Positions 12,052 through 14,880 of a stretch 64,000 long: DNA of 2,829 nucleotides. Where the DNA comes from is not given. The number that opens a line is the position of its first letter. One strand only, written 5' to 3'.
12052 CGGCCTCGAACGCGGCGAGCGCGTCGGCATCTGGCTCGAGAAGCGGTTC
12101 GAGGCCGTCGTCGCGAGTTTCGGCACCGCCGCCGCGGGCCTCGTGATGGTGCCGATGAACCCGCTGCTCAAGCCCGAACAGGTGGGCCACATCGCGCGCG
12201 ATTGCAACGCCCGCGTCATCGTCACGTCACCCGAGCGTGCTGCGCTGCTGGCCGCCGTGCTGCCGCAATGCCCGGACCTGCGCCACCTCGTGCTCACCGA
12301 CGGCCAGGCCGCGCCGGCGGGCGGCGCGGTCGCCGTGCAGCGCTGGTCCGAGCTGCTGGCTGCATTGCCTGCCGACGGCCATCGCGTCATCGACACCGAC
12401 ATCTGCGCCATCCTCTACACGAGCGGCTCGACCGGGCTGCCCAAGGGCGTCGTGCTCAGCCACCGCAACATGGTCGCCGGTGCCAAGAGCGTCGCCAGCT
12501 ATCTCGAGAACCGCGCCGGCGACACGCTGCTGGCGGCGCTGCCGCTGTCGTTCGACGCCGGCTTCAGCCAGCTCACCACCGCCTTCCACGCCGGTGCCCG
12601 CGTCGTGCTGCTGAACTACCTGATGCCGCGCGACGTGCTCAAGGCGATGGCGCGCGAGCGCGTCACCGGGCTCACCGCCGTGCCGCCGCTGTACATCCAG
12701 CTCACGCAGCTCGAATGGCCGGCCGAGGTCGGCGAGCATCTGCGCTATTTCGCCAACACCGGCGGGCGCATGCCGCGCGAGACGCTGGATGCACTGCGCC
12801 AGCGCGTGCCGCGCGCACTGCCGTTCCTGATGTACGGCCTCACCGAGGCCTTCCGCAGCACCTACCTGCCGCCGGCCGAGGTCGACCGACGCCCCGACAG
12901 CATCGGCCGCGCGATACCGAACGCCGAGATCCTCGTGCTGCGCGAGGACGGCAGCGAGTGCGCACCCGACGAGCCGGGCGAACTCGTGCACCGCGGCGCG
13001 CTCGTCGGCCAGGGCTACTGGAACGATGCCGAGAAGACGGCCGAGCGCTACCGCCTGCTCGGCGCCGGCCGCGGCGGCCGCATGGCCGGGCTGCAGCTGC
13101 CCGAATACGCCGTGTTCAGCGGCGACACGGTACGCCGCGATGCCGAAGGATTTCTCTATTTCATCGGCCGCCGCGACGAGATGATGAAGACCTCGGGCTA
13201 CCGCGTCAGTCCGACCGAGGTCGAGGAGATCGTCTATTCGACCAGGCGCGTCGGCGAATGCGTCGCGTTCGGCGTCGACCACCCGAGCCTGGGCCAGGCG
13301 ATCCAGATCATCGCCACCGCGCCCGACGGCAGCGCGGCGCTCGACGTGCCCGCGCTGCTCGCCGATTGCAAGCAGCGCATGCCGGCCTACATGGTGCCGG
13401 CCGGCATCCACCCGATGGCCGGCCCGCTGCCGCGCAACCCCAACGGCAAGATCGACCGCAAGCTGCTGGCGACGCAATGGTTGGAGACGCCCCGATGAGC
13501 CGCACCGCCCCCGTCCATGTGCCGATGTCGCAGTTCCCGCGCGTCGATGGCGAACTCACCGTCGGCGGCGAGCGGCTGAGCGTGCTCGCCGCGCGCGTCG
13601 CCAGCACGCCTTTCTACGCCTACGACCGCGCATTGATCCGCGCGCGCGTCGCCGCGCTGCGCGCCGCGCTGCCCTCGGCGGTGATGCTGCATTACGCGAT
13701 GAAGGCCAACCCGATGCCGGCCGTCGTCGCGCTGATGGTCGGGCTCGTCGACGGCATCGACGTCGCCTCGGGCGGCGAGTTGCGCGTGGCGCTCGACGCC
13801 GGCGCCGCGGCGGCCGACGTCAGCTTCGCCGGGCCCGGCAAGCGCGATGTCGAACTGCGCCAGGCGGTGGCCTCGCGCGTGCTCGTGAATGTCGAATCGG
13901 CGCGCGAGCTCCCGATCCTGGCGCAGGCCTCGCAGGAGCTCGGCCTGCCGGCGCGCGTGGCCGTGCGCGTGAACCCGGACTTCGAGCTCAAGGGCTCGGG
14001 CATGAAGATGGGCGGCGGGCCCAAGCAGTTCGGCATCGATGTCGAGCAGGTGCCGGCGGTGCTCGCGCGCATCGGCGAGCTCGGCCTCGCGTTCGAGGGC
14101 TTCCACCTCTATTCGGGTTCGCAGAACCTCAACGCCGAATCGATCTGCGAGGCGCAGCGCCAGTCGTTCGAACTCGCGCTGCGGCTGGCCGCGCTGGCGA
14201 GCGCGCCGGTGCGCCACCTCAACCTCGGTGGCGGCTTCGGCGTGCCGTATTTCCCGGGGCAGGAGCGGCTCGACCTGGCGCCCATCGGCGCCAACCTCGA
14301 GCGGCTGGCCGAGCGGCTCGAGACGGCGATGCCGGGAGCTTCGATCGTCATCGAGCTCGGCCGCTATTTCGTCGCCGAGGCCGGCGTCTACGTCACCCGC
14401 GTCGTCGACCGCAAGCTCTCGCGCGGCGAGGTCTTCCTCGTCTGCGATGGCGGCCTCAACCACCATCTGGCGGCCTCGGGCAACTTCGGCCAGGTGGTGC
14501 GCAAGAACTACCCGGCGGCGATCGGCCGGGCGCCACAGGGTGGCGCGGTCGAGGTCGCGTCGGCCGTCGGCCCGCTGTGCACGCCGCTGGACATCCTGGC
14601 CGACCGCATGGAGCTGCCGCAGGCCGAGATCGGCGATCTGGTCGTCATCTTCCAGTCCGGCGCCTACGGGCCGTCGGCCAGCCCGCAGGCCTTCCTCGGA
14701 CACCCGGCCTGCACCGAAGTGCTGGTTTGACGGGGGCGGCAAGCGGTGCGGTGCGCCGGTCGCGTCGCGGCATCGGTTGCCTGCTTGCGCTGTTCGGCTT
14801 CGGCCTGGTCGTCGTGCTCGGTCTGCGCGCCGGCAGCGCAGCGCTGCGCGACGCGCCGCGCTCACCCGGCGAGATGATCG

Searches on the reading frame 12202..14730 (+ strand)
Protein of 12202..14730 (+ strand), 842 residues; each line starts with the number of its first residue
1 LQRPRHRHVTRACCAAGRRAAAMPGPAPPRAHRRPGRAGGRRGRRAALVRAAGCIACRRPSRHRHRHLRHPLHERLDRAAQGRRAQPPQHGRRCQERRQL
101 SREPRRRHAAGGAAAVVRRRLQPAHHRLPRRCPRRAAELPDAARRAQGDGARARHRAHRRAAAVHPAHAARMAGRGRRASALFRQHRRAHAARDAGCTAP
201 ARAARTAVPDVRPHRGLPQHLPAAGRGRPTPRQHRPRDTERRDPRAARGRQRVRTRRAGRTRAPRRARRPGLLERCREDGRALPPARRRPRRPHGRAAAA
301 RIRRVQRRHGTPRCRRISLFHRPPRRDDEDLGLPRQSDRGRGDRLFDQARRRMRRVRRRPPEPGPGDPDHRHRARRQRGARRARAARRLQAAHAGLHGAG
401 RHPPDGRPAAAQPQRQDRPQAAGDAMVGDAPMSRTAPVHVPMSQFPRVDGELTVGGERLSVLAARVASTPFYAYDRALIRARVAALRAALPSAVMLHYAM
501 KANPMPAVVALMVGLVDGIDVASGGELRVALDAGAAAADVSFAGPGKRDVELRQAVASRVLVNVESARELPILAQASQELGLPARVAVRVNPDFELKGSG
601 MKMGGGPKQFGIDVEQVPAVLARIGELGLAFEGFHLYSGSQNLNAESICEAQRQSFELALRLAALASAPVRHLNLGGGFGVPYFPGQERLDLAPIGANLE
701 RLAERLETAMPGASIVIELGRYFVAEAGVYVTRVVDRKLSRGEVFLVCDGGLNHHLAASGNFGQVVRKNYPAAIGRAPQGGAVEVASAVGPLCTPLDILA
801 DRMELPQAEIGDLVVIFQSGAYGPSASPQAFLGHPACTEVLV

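Call 11: search_protein_families(library=ncbifam, proteins=[window:12202-14730:+], max_evalue=0.00001)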
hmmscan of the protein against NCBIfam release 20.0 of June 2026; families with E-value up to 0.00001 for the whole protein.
window:12202-14730:+ (842 aa): 7 families
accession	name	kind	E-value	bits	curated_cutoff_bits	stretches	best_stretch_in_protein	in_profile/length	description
TIGR03099.1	dCO2ase_PEP1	hypoth_equivalog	5.4e-181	602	478.45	1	446-842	2-398/398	pyridoxal-dependent decarboxylase, exosortase A system-associated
TIGR01048.1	lysA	equivalog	1.6e-68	231.2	297.9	1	449-842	6-395/417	diaminopimelate decarboxylase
NF006515.0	PRK08961.1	equivalog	3.3e-39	134.5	802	1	457-836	491-854/861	bifunctional aspartate kinase/diaminopimelate decarboxylase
NF052544.1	OrLyDeCDokD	equivalog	9.7e-21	73.9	700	1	445-738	19-323/461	ornithine/lysine decarboxylase DokD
TIGR01273.1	speA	equivalog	1.5e-11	43.5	624.1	1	496-738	93-352/624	arginine decarboxylase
NF003763.0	PRK05354.1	equivalog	1.8e-11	43.3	369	1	500-738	104-360/636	biosynthetic arginine decarboxylase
NF041039.1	FslC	exception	4.5e-07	29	500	1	462-825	22-388/418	rhizoferrin biosystnesis N-citrylornithine decarboxylase FslC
